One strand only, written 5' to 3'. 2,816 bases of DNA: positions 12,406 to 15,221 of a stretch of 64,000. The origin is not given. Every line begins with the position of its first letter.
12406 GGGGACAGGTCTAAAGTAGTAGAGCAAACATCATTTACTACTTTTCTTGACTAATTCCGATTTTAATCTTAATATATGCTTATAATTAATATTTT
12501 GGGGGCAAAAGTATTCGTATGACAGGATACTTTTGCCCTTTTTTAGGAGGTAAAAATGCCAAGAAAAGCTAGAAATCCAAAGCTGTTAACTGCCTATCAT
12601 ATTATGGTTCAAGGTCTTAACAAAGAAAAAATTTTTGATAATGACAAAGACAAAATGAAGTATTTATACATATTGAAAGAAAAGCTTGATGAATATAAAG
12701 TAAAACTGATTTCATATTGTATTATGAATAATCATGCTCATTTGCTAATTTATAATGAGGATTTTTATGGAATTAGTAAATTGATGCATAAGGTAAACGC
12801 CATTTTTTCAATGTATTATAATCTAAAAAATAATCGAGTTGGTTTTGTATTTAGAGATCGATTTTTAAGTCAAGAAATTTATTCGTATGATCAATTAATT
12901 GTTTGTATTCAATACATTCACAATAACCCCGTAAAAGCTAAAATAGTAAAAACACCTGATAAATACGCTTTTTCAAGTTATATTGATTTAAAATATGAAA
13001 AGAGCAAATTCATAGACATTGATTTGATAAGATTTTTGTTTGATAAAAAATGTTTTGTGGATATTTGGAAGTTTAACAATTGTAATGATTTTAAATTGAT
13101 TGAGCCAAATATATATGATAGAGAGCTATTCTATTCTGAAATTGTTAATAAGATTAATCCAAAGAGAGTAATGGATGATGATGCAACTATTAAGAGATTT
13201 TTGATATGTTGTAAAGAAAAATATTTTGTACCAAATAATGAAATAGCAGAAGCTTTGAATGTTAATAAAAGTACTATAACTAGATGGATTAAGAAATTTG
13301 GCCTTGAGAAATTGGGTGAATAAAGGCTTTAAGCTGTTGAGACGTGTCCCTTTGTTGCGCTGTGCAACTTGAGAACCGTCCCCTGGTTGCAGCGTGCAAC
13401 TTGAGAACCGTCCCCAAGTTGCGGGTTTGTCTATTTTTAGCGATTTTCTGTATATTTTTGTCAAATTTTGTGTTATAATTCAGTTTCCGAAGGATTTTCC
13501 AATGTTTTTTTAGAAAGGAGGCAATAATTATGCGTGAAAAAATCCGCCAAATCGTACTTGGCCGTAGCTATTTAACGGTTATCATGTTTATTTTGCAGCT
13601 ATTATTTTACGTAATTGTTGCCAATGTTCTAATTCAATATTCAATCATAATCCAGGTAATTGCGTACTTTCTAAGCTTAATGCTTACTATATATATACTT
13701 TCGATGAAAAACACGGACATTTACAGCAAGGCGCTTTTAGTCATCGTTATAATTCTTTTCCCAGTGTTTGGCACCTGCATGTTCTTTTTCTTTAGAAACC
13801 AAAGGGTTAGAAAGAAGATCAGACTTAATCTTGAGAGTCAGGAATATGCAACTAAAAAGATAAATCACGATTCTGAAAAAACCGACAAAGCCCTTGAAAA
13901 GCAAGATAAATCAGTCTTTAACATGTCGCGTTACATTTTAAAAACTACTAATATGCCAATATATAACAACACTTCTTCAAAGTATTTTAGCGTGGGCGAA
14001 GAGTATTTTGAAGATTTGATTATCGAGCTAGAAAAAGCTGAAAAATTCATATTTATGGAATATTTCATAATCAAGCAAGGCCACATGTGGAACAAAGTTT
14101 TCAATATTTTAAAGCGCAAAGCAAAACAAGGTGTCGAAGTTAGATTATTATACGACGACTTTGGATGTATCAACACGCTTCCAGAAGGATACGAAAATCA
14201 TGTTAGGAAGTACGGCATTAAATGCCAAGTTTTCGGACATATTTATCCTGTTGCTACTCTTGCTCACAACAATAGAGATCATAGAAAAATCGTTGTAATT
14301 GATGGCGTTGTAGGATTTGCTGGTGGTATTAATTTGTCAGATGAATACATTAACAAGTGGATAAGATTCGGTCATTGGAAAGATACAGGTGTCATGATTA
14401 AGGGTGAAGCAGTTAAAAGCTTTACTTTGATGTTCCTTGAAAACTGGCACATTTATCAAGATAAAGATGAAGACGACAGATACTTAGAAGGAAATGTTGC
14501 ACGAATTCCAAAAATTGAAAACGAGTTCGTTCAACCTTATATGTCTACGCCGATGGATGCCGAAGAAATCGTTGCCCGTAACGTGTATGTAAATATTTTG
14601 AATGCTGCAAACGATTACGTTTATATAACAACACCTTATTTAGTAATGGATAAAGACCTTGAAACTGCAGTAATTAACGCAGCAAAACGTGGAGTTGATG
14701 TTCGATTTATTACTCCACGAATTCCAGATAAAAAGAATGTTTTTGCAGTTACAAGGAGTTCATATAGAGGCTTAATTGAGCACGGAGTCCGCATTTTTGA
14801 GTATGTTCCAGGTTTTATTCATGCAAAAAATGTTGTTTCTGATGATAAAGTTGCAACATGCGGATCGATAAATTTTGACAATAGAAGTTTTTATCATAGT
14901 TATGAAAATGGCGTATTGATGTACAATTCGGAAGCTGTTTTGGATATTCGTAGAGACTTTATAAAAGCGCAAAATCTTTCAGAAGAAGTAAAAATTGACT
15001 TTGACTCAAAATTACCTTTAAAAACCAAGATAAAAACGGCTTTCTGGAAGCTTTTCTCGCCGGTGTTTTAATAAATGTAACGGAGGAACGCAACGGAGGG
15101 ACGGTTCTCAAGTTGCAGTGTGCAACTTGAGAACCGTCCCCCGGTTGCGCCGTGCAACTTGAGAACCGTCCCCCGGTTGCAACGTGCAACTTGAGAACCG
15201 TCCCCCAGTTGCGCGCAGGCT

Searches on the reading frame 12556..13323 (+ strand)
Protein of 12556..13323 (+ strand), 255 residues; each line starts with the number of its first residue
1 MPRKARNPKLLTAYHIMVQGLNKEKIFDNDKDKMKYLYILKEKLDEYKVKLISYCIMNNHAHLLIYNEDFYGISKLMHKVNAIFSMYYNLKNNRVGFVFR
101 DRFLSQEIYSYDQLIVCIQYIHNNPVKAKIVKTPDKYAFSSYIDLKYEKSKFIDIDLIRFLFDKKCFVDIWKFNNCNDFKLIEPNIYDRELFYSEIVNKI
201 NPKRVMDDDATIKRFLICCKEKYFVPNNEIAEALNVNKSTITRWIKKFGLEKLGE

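Call 81: search_protein_families(library=pfam, proteins=[window:12556-13323:+], max_evalue=0.001)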
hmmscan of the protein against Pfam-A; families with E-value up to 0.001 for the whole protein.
window:12556-13323:+ (255 aa): 3 families
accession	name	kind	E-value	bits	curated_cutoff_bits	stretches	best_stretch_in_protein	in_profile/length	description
PF01797.21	Y1_Tnp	-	1.8e-12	47.9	23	1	13-124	6-121/121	Transposase IS200 like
PF13384.12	HTH_23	-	0.00011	22.4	24.6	1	228-249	21-45/50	Homeodomain-like domain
PF01047.28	MarR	-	0.00043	20.5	24.6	1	216-247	9-40/59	MarR family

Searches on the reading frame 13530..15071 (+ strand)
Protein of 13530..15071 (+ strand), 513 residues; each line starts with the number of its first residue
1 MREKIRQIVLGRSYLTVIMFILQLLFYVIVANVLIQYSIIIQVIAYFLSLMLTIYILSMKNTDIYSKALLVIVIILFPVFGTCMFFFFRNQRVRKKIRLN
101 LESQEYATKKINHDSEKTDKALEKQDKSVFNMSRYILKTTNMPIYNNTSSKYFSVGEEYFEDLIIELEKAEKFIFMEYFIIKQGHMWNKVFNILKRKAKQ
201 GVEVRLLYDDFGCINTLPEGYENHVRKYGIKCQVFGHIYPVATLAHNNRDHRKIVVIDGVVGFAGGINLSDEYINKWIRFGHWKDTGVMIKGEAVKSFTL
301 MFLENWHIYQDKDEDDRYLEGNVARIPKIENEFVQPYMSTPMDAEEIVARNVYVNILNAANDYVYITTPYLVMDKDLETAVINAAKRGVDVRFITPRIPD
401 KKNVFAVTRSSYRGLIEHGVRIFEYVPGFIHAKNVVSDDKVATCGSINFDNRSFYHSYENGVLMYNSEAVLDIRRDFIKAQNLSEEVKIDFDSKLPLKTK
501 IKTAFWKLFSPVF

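Call 81: search_protein_families(library=pfam, proteins=[window:13530-15071:+], max_evalue=0.001)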
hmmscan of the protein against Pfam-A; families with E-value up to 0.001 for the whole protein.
window:13530-15071:+ (513 aa): 3 families
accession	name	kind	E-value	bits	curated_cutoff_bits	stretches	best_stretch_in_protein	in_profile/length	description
PF13091.12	PLDc_2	-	4.7e-38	130.4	27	2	354-477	2-128/132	PLD-like domain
PF00614.28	PLDc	-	2e-11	43.8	21.9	2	427-453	2-28/28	Phospholipase D Active site motif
PF13396.11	PLDc_N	-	2.4e-05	24.6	23.3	1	48-89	2-41/42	Phospholipase_D-nuclease N-terminal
